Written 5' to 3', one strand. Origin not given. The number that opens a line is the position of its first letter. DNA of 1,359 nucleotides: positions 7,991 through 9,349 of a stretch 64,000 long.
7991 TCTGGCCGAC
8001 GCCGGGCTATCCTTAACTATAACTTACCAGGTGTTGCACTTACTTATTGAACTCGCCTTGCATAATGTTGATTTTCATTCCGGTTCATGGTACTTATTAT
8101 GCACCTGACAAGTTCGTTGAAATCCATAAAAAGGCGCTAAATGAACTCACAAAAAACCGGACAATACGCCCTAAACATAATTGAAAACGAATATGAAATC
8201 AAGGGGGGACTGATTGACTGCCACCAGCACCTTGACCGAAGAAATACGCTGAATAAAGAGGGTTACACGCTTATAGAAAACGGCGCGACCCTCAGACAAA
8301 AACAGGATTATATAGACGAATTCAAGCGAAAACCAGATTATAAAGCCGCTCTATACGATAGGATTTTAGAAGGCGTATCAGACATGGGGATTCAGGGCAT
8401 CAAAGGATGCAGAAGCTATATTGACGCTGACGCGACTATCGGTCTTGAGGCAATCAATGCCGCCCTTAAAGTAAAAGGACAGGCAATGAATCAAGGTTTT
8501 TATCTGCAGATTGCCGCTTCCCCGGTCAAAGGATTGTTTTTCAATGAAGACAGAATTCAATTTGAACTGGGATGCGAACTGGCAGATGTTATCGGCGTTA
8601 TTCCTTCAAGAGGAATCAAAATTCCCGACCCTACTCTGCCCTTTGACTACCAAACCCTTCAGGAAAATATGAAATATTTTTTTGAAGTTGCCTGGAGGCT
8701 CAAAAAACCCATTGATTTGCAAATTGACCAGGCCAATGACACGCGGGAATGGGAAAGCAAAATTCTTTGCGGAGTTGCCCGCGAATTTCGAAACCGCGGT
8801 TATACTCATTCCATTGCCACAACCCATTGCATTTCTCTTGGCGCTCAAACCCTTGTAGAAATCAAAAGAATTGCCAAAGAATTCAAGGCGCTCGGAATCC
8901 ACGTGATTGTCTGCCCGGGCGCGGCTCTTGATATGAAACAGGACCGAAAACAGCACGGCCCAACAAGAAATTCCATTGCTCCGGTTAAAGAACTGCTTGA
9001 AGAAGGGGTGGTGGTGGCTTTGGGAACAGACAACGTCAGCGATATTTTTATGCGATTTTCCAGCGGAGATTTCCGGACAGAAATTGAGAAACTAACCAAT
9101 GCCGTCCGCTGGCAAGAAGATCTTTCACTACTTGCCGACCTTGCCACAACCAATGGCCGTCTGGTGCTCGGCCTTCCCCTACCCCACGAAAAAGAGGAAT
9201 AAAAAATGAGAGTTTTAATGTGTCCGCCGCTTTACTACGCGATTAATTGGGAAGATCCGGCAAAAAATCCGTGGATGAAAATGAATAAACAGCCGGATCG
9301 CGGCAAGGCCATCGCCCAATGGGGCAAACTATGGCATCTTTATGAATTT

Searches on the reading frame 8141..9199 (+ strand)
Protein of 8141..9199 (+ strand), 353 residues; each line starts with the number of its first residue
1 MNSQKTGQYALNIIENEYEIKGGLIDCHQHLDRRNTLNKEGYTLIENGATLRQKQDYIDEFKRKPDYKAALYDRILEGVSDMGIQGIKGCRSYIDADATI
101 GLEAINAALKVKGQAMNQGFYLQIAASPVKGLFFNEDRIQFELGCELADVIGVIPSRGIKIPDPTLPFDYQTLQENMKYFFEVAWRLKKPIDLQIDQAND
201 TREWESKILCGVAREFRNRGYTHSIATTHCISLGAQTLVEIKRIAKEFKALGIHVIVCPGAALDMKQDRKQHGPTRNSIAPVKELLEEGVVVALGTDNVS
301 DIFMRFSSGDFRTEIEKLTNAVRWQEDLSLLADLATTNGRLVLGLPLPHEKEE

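Call 12: search_protein_families(library=pfam, proteins=[window:8141-9199:+], max_evalue=1)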
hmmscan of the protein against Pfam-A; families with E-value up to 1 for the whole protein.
window:8141-9199:+ (353 aa): 2 families
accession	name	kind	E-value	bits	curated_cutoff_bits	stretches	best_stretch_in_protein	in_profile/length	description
PF01979.26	Amidohydro_1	-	2.9e-09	37.1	25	1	23-345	5-300/345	Amidohydrolase family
PF07969.17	Amidohydro_3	-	9.6e-08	32.4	29.7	1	179-335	266-416/472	Amidohydrolase family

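Call 13: search_protein_families(library=ncbifam, proteins=[window:8141-9199:+], max_evalue=1)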
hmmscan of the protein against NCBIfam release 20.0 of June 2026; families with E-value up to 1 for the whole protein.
window:8141-9199:+ (353 aa): 9 families
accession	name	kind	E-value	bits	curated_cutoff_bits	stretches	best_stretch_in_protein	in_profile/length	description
NF005365.0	PRK06886.1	equivalog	6.1e-63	212.9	340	1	13-345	12-324/327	hypothetical protein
NF005759.0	PRK07583.1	equivalog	2.1e-19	69.5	403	1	23-323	76-354/438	cytosine deaminase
NF004636.0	PRK05985.1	subfamily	2e-18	66.4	408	1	22-345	52-347/398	amidohydrolase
NF005312.0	PRK06846.1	subfamily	2.1e-13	50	447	1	65-339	108-355/412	amidohydrolase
NF005748.0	PRK07572.1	subfamily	4.7e-13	49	438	1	20-311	49-323/426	cytosine deaminase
NF006685.0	PRK09230.1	subfamily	5.1e-13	48.2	483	1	72-304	101-320/426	cytosine deaminase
NF005557.0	PRK07228.1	equivalog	0.016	13.9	522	1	249-308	268-322/445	5'-deoxyadenosine deaminase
NF006549.0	PRK09045.1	equivalog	0.046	12.3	540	1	251-299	274-312/444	TRZ/ATZ family hydrolase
NF004701.0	PRK06038.1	equivalog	0.056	12.1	609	1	278-300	280-302/432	N-ethylammeline chlorohydrolase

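Call 29: find_related_loci(query=window:8141-9199:+, collection=genome_contigs, flank=6000)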
Query window:8141-9199:+ (353 aa) in genome_contigs; peptide patterns used: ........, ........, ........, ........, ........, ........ (x = any residue, [..] = any of these).
37 stretches matched a pattern; 1 encode a relative of the query (tblastn E <= 1e-3); 1 distinct loci.
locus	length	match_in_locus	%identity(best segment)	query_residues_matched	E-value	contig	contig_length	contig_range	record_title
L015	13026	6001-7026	53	6-352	4e-120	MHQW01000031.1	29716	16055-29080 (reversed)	MAG: Candidatus Sungbacteria bacterium RIFCSPLOWO2_02_FULL_51_17 rifcsplowo2_02_scaffold_3604, whole genome shotgun sequ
